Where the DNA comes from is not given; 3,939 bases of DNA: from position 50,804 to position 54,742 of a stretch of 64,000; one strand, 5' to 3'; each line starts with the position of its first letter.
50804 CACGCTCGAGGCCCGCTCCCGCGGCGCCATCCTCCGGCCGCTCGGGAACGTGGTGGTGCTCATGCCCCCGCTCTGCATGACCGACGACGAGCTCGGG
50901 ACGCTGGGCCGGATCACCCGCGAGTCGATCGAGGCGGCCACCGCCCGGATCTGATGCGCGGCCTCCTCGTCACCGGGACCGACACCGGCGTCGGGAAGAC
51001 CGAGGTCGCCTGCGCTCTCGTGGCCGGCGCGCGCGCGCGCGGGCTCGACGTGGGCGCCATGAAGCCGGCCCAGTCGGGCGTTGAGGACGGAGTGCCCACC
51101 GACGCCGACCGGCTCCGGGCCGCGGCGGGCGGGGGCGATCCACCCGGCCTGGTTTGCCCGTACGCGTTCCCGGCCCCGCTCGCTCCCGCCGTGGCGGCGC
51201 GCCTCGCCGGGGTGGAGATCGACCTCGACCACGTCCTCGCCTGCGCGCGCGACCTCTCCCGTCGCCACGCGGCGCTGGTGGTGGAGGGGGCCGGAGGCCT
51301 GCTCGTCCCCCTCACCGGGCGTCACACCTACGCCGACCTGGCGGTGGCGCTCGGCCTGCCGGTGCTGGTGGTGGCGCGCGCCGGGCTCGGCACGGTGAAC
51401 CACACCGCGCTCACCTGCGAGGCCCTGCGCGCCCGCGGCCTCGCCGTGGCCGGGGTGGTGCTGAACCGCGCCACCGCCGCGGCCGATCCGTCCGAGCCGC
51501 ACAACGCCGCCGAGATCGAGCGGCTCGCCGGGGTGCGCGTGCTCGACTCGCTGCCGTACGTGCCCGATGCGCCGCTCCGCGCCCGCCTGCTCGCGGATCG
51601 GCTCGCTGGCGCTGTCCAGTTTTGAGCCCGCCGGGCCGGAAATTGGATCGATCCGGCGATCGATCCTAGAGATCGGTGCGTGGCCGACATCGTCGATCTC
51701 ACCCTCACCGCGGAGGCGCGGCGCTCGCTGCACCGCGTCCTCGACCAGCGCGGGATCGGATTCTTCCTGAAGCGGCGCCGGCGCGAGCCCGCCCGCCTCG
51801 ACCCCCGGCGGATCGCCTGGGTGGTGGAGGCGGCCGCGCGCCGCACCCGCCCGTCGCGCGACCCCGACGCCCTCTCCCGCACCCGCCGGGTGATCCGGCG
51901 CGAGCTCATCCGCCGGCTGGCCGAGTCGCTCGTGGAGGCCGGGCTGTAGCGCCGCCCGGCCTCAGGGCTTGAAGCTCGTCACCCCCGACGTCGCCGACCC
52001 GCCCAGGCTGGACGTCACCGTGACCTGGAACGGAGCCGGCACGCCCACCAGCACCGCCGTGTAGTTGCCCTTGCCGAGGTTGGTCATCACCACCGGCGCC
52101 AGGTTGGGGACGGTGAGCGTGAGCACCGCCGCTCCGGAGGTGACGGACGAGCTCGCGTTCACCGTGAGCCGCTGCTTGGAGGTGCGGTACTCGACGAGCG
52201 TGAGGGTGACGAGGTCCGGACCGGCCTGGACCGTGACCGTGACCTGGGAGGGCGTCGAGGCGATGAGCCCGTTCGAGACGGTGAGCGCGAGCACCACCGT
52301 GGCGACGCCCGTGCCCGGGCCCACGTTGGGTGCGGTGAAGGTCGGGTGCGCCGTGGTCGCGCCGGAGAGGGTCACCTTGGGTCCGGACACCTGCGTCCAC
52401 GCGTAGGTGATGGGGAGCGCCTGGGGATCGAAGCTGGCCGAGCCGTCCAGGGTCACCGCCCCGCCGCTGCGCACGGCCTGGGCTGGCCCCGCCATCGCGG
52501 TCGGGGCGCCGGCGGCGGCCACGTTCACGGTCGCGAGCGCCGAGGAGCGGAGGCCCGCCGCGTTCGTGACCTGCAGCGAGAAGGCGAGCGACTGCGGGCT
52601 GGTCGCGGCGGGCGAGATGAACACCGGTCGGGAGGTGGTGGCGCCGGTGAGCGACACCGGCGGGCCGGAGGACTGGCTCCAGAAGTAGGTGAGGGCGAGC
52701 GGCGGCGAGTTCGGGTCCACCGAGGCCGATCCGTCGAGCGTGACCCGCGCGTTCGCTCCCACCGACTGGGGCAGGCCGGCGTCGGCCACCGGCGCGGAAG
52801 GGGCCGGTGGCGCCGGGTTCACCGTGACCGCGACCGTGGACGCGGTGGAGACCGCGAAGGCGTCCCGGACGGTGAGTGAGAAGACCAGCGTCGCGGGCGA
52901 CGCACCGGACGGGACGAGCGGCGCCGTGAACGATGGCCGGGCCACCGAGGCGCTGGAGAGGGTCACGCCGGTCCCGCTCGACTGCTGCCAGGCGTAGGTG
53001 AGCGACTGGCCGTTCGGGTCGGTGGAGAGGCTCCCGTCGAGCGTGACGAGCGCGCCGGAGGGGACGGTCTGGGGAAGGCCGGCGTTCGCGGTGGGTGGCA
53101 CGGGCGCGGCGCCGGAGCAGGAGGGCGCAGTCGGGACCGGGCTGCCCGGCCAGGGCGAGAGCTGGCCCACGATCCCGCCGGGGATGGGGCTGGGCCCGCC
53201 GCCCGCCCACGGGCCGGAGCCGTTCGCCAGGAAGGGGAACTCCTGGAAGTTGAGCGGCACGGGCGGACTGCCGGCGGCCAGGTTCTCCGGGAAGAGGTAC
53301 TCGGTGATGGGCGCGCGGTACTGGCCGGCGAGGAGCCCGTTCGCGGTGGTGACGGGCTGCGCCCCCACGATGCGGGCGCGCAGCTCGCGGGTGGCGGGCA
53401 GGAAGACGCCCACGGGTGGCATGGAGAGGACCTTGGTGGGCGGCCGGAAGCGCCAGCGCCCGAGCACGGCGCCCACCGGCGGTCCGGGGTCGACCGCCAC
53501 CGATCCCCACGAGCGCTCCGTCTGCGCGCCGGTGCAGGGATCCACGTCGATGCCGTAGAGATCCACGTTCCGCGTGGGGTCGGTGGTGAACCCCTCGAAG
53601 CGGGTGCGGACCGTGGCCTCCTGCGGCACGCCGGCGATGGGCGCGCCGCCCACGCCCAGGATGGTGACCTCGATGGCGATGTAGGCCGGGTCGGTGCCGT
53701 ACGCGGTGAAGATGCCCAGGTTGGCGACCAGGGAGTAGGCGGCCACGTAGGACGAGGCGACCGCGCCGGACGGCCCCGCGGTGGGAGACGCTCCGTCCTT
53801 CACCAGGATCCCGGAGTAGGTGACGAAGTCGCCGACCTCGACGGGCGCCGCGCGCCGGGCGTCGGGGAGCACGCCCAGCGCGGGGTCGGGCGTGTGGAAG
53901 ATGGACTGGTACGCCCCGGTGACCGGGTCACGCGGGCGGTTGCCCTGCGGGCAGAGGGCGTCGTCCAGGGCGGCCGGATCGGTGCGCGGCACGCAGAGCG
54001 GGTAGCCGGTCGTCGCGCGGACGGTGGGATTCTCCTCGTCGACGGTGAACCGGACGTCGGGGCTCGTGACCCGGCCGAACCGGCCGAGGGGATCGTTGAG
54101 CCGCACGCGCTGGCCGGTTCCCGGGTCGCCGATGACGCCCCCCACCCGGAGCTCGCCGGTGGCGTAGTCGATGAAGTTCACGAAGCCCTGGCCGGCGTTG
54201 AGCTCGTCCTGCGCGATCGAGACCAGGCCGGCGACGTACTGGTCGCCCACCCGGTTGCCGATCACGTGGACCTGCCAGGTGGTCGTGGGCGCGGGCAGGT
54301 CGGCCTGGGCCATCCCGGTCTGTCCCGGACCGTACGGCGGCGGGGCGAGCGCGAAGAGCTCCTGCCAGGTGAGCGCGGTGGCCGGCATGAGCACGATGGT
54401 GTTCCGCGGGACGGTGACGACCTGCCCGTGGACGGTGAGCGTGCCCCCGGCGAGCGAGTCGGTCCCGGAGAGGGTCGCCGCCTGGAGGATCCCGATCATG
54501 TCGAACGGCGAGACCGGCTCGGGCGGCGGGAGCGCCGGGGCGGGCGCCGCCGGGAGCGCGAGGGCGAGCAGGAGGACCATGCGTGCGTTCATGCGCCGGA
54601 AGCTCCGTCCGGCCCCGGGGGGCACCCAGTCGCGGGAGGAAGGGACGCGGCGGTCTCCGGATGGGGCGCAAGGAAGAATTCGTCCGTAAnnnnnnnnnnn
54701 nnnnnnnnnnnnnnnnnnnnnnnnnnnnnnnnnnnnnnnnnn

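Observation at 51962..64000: Envelope gene neighbourhood with duplicated modules: PKD-repeat secreted proteins, double-SRPBCC anchored proteins, a giant dihaem peroxidase and its own RpoH-like sigma factor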

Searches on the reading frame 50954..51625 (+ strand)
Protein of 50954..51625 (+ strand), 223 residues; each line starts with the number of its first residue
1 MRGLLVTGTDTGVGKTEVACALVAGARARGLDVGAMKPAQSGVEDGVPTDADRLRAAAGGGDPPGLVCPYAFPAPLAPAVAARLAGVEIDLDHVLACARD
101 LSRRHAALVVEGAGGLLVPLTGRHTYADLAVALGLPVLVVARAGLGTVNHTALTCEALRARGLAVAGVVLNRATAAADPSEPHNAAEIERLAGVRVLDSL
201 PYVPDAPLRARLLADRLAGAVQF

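Call 72: search_protein_families(library=pfam, proteins=[window:50954-51625:+], max_evalue=0.001)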
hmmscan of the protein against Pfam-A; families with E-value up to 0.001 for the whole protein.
window:50954-51625:+ (223 aa): 2 families
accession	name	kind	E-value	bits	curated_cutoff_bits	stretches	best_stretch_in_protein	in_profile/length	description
PF13500.12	AAA_26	-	9.1e-50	169.7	27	1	2-205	1-193/198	AAA domain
PF01656.29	CbiA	-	1.2e-08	35.4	25.4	1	5-205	2-114/125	CobQ/CobB/MinD/ParA nucleotide binding domain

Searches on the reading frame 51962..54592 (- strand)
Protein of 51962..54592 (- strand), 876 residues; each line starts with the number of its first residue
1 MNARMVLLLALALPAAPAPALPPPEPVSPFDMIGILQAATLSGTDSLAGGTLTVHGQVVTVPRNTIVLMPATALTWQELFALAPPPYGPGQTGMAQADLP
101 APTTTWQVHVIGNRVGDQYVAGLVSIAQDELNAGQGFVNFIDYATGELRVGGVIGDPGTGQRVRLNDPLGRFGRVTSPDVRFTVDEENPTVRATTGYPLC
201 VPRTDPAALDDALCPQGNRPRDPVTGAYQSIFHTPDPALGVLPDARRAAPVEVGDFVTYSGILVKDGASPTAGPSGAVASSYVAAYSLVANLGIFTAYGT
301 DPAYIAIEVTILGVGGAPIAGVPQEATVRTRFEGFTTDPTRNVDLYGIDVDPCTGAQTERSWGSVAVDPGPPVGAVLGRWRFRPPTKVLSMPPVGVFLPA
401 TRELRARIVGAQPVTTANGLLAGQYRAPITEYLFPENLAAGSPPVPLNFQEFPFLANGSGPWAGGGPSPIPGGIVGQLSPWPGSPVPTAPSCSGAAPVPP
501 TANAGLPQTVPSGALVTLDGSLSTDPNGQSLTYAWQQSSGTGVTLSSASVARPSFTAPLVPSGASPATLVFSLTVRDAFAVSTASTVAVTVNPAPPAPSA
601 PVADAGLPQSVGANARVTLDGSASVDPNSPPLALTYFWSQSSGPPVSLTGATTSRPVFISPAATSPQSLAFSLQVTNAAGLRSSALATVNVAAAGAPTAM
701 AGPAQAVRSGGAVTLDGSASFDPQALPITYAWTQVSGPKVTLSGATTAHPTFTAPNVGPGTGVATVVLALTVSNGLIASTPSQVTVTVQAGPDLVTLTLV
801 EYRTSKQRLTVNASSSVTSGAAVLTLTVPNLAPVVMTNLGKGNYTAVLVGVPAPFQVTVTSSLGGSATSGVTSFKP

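Call 8: search_protein_families(library=pfam, proteins=[window:51962-54592:-], max_evalue=0.01)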
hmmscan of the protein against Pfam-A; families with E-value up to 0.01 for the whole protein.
window:51962-54592:- (876 aa): 5 families
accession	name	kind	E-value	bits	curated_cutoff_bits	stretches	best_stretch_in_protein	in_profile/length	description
PF22352.2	K319L-like_PKD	-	5.3e-35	119.7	27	3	504-591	1-84/84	K319L-like, PKD domain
PF18911.6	PKD_4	-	6.2e-15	55.5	27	2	498-544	2-46/85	PKD domain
PF02010.21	REJ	-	2.8e-10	39.9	25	1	568-639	56-127/452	REJ domain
PF21027.3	Sde0182_C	-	8.7e-09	36.3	27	0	516-577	2-67/83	Cellulose-binding protein Sde0182, C-terminal domain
PF17963.7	Big_9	-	0.0016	19.7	23.6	0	499-590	3-89/89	Bacterial Ig domain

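Call 9: search_protein_families(library=ncbifam, proteins=[window:51962-54592:-], max_evalue=0.01)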
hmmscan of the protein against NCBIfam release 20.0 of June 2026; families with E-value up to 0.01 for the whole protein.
window:51962-54592:- (876 aa): 2 families
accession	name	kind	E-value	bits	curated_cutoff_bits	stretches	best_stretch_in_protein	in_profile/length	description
NF038112.1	myxo_dep_M36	subfamily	7.1e-61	205.7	1500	1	495-813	1185-1496/1604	myxosortase-dependent M36 family metallopeptidase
NF038111.1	rhom_dep_M36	equivalog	2.7e-32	111.2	1700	3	492-604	1182-1288/1315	rhombosortase-dependent M36 family metallopeptidase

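Call 13: search_solved_structures(query=window:51962-54592:-, max_evalue=0.01)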
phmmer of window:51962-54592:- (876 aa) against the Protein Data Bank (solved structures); distinct sequences matched with E-value up to 0.01: 4.
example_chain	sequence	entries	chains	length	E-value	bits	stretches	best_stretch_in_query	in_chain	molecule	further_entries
6nz0_Z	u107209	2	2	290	2.1e-09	39.5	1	509-789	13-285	Dyslexia-associated protein KIAA0319-like protein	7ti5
2yrl_A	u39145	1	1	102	0.00099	20.7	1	509-593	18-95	KIAA1837 protein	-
2yhg_A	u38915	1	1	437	0.0015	20.1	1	506-579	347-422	CELLULOSE-BINDING PROTEIN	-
7kpn_Z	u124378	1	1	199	0.009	17.5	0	520-691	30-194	Dyslexia-associated protein KIAA0319-like protein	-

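Call 56: predict_structure(alignment_id=A3)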
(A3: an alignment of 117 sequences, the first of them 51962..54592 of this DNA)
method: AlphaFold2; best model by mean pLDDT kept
length: 876 residues; sequences in the alignment: 117
mean_pLDDT: 87.5   pTM: 0.65
mean pLDDT of the five models: 87.5, 87.1, 86.5, 83.6, 83.4
residues with pLDDT >= 90: 564; 70-90: 197; 50-70: 98; < 50: 17
segments of 3 or more residues with pLDDT < 50: 608-611, 623-631
pLDDT, mean of each block of 10 residues (from residue 1): 61 61 86 97 94 98 96 94 95 97 95 96 89 93 97 97 96 95 92 98 94 95 94 93 96 98 94 87 97 97 97 72 73 97 95 91 92 94 68 64 95 91 95 84 88 94 72 87 94 76 92 94 81 97 97 96 92 94 96 77 70 59 46 70 78 72 68 76 66 55 81 90 87 95 95 87 91 90 91 90 95 92 94 96 95 94 91 86
secondary structure, 60 per line:
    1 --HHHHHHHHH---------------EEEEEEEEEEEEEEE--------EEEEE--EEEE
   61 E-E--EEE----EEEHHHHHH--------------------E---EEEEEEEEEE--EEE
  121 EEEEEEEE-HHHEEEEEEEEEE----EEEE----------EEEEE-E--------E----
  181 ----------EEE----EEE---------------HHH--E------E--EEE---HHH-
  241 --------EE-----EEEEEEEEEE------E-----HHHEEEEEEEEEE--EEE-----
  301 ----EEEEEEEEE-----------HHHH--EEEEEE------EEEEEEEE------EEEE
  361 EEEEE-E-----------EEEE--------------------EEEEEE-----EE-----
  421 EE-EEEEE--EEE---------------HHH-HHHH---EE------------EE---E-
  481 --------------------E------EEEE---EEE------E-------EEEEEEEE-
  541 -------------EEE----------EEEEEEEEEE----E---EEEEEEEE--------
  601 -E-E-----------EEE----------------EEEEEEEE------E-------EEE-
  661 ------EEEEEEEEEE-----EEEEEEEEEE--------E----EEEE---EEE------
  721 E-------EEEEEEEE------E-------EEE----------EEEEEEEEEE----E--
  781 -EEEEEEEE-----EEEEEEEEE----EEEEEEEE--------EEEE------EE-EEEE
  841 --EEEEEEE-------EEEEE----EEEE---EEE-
elements in order (helices of 4 or more, strands of 3 or more residues): H3-11 E27-41 E50-54 E57-61 E66-68 E73-75 H76-81 E106-115 E118-128 E133-142 E147-150 E161-165 E191-193 E198-200 E231-233 E256-265 E281-290 E293-295 E305-313 H325-328 E331-336 E343-350 E357-365 E379-382 E403-408 E424-428 E431-433 H453-456 E508-511 E515-517 E532-539 E554-556 E567-576 E585-592 E616-618 E635-642 E657-659 E667-676 E682-691 E705-708 E712-714 E729-736 E751-753 E764-773 E782-789 E795-803 E808-815 E824-827 E837-840 E843-849 E857-861 E866-869 E873-875

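Call 58: fold_search(model_id=the predicted structure, library=pdb)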
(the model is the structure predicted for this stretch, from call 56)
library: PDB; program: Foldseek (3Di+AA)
matches with E <= 10: 1873; with E <= 0.001: 533
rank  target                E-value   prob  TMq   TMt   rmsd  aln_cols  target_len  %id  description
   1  9fly_A                6.4e-14  1.00  0.15  0.15  61.3       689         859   14  CryoEM structure of the base (4151-5009) in the grappling hook protein A (GhpA) in the bacterium Aureispira sp. CCB-QB (released 2024-10-16)
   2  8a0y_A                2.0e-13  1.00  0.14  0.20  30.0       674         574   10  Crystal structure of mouse contactin 2 immunoglobulin domains (released 2023-11-01)
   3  9flw_A                1.4e-12  1.00  0.12  0.20  40.5       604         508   14  CryoEM structure of the fragment-6 (3571-4078) in the grappling hook protein A (GhpA) in the bacterium Aureispira sp.  (released 2024-10-16)
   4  7ok5_A                1.7e-12  1.00  0.15  0.22  26.7       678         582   11  Crystal structure of mouse neurofascin 155 immunoglobulin domains (released 2022-12-14)
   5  5erp_B                2.6e-12  1.00  0.11  0.18  26.1       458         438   14  Crystal structure of human Desmocollin-2 ectodomain fragment EC2-5 (released 2016-06-15)
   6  7ol2_A                4.0e-12  1.00  0.14  0.20  30.4       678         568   10  Crystal structure of mouse contactin 1 immunoglobulin domains (released 2022-12-14)
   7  5w1d                  4.0e-12  1.00  0.11  0.19  27.6       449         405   14  Crystal Structure of Mouse Protocadherin-15 EC4-7 (released 2018-06-06)
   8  9flp_A                4.9e-12  1.00  0.11  0.11  67.7       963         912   12  CryoEM structure of the neck (1403-2314) in the grappling hook protein A (GhpA) in the bacterium Aureispira sp. CCB-QB (released 2024-10-16)
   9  9ba4_A                8.8e-12  1.00  0.14  0.13  30.7       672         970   13  Full-length cross-linked Contactin 2 (CNTN2) (released 2024-07-17)
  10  6dlh                  9.3e-12  1.00  0.10  0.12  20.2       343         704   17  Endo-fucoidan hydrolase MfFcnA4 from glycoside hydrolase family 107 (released 2018-10-03)
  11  7ol4_D                9.3e-12  1.00  0.15  0.21  27.5       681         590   10  Mouse contactin-1 neurofascin-155 immunoglobulin domains adhesion complex (released 2022-12-14)
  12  6dms                  1.1e-11  1.00  0.10  0.12  19.5       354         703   16  Endo-fucoidan hydrolase MfFcnA4_H294Q from glycoside hydrolase family 107 (released 2018-10-03)
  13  7a7d_a                1.6e-11  1.00  0.10  0.15  29.7       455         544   13  Cadherin fit into cryo-ET map (released 2020-12-23)
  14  7sqc_2A               3.5e-11  1.00  0.10  0.11  49.0       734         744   11  Ciliary C1 central pair apparatus isolated from Chlamydomonas reinhardtii (released 2022-04-13)
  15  5iry_A                4.5e-11  1.00  0.11  0.16  37.4       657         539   10  Crystal structure of human Desmocollin-1 ectodomain (released 2016-06-22)
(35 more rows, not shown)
